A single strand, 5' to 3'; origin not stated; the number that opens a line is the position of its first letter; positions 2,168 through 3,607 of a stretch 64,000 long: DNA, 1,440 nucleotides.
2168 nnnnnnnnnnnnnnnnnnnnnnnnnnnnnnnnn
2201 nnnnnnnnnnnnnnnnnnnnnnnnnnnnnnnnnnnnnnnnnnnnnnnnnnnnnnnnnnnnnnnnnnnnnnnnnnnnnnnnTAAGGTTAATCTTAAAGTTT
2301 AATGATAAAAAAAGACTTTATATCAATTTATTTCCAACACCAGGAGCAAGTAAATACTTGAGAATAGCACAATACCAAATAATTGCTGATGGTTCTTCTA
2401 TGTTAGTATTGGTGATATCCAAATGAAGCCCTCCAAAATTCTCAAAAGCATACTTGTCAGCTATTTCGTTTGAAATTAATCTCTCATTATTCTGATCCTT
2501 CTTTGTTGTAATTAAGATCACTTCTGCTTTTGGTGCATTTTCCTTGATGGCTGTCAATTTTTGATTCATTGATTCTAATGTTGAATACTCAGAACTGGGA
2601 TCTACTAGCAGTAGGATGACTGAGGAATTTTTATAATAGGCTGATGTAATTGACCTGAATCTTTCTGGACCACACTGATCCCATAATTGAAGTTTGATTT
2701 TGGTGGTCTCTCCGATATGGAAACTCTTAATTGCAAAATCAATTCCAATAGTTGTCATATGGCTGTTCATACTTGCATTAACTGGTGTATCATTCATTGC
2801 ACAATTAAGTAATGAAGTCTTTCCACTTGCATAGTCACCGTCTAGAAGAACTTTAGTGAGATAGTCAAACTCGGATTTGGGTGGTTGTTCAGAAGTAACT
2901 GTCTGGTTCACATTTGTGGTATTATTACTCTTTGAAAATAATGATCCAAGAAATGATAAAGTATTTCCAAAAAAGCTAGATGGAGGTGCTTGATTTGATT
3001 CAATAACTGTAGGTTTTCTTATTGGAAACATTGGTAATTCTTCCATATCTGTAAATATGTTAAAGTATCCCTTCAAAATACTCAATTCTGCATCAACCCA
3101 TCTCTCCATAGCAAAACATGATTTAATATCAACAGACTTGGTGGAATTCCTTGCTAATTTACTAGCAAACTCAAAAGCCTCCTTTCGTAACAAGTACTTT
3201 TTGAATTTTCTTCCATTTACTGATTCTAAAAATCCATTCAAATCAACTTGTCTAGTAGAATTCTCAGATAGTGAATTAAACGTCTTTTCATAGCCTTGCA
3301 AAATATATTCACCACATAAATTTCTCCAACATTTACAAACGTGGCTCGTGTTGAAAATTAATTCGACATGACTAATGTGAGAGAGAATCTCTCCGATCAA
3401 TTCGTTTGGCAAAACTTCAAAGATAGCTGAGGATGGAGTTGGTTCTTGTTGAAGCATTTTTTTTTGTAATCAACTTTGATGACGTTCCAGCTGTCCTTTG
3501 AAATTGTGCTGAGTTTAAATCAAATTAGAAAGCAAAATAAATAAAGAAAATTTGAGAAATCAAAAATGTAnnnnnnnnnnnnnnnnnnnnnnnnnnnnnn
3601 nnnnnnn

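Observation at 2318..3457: F-box fused to a Rab-like GTPase lacking the catalytic glutamine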

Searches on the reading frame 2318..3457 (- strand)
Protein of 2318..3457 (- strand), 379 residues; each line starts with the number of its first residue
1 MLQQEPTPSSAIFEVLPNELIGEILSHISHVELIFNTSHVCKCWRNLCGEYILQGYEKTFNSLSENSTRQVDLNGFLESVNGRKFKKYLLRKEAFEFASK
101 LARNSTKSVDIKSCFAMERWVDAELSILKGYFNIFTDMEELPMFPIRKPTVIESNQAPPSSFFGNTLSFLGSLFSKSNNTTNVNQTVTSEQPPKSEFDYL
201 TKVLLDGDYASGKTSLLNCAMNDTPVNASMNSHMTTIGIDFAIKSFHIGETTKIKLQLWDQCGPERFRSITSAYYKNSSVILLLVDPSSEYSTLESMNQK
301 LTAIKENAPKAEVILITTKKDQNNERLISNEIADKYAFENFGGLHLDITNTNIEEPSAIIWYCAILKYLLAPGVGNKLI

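Call 4: search_protein_families(library=pfam, proteins=[window:2318-3457:-], max_evalue=0.1)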
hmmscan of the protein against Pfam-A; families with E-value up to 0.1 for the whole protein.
window:2318-3457:- (379 aa): 9 families
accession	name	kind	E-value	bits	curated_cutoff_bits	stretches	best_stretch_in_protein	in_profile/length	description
PF00071.28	Ras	-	7.1e-21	74.9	21.6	1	202-339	1-133/162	Ras family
PF08477.19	Roc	-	2.1e-20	73.6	27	1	202-321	1-119/119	Ras of Complex, Roc, domain of DAPkinase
PF00025.27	Arf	-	2.3e-10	40.7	22.3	1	202-352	16-156/174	ADP-ribosylation factor family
PF00646.38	F-box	-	2.6e-07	30.7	20.5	1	16-48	4-35/43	F-box domain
PF04670.18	Gtr1_RagA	-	1.4e-06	28.4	22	1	202-327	1-128/232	Gtr1/RagA G protein conserved region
PF12937.12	F-box-like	-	1.8e-05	24.8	24.3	1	14-48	2-35/47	F-box-like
PF09439.16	SRPRB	-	0.021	14.6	25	1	202-292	5-87/178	Signal recognition particle receptor beta subunit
PF19993.5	DO-GTPase2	-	0.046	13.8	27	0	274-341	116-193/226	Double-GTPase 2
PF25191.1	DUF7832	-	0.073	13.7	27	0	45-102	36-90/115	Domain of unknown function (DUF7832)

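Call 5: search_solved_structures(query=window:2318-3457:-, max_evalue=0.01, show_alignments=2)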
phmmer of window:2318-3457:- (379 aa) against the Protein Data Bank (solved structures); distinct sequences matched with E-value up to 0.01: 457 (the best 60 are shown).
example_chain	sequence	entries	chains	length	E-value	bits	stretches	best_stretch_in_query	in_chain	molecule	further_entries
6zsi_A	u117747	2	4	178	3.7e-21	78.7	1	196-345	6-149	Ras-related protein Rab-8A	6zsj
4lhx_A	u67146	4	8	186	4.1e-21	78.5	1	196-346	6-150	Ras-related protein Rab-8A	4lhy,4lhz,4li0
2fu5_C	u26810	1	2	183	4.4e-21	78.4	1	196-346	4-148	Ras-related protein Rab-8A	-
7bwt_B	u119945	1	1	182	4.6e-21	78.4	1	196-346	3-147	Ras-related protein Rab-8A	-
5szh_B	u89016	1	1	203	4.8e-21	78.3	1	195-374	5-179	Ras-related protein Rab-1B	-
3tw8_B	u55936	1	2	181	5.1e-21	78.2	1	196-350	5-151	Ras-related protein Rab-35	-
7e8t_L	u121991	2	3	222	5.6e-21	78.1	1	196-341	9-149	GTP-binding protein YPT32/YPT11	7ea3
5szi_A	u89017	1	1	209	5.9e-21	78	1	196-346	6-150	Ras-related protein Rab-8A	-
7u05_L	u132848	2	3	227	5.9e-21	78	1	196-341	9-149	GTP-binding protein YPT32/YPT11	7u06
6yx5_A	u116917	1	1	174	6e-21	78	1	196-345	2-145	Ras-related protein Rab-8A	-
6ekk_C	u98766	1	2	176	6.6e-21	77.8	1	196-350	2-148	Ras-related protein Rab-35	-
6rir_A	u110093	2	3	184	7.1e-21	77.7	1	196-346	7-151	Ras-related protein Rab-8A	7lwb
1yzn_A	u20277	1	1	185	7.6e-21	77.6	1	192-354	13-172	GTP-binding protein YPT1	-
9ikq_A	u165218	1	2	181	7.8e-21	77.6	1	196-346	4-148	Ras-related protein Rab-8A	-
9m0o_D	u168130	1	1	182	8.2e-21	77.5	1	196-345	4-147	Ras-related protein Rab-8A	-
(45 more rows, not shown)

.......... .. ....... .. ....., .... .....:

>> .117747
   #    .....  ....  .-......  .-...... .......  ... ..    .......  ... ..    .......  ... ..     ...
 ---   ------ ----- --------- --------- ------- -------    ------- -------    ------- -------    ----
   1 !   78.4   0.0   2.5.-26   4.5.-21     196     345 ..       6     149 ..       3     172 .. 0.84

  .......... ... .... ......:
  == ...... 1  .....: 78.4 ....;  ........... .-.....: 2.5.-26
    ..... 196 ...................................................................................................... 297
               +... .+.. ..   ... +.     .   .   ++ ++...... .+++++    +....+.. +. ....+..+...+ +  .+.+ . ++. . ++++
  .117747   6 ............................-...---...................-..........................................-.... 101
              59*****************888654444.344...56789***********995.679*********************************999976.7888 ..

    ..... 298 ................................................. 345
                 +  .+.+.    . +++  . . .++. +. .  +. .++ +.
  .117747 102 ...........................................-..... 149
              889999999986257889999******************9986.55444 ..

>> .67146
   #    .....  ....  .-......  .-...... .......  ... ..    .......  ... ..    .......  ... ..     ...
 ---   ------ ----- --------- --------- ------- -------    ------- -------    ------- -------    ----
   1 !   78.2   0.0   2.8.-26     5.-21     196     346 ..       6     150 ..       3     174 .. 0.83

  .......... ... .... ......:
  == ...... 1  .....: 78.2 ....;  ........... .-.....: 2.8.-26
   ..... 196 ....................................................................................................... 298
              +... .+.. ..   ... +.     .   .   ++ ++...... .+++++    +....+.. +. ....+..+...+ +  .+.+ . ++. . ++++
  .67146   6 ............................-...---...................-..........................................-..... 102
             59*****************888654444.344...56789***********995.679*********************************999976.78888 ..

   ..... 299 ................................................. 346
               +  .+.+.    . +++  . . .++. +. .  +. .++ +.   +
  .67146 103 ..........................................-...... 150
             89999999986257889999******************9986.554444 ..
